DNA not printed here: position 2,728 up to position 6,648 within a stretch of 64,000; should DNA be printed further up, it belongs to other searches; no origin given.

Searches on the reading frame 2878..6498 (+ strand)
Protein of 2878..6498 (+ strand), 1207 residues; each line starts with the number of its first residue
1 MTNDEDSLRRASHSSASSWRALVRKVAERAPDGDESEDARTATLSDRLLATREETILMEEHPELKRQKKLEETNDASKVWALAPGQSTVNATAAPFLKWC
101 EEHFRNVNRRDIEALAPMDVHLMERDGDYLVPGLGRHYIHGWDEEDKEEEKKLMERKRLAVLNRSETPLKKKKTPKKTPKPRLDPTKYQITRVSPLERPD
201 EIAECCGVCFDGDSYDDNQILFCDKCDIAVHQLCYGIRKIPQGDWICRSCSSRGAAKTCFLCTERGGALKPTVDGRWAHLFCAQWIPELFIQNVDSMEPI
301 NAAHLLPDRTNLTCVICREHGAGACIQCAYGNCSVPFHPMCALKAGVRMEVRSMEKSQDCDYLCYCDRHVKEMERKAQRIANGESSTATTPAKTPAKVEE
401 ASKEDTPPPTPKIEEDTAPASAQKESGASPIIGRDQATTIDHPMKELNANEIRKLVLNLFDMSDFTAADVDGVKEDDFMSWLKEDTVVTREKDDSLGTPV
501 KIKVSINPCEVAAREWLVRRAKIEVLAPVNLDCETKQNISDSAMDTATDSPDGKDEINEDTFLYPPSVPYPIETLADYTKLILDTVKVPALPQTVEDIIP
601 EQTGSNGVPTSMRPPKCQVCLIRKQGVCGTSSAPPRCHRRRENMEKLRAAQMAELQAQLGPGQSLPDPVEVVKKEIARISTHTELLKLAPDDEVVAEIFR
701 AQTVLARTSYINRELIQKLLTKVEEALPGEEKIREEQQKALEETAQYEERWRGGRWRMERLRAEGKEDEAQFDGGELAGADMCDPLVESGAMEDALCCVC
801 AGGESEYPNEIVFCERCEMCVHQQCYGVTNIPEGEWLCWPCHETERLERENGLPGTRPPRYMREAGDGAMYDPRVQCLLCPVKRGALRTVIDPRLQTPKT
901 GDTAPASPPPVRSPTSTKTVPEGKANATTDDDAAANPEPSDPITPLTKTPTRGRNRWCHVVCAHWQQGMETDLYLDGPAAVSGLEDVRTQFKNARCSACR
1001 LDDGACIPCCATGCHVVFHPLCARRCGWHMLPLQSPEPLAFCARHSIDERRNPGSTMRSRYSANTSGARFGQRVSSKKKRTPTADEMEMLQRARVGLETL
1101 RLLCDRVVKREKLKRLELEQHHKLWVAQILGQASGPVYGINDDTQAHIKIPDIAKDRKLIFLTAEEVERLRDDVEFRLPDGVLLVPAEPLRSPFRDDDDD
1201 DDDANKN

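Call 61: search_protein_families(library=pfam, proteins=[window:2878-6498:+], max_evalue=0.001)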
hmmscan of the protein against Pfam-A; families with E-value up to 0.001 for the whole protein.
window:2878-6498:+ (1207 aa): 4 families
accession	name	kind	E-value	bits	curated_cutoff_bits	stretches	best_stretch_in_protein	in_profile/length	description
PF13832.12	zf-HC5HC2H_2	-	3e-39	134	27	2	258-369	2-109/109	PHD-zinc-finger like domain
PF13771.12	zf-HC5HC2H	-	1e-24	87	29.1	2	279-369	1-90/91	PHD-like zinc-binding domain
PF13831.12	PHD_2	-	3.7e-20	71.5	28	2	218-250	2-35/36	PHD-finger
PF00628.35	PHD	-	3.9e-11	43.2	24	2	206-250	1-47/47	PHD-finger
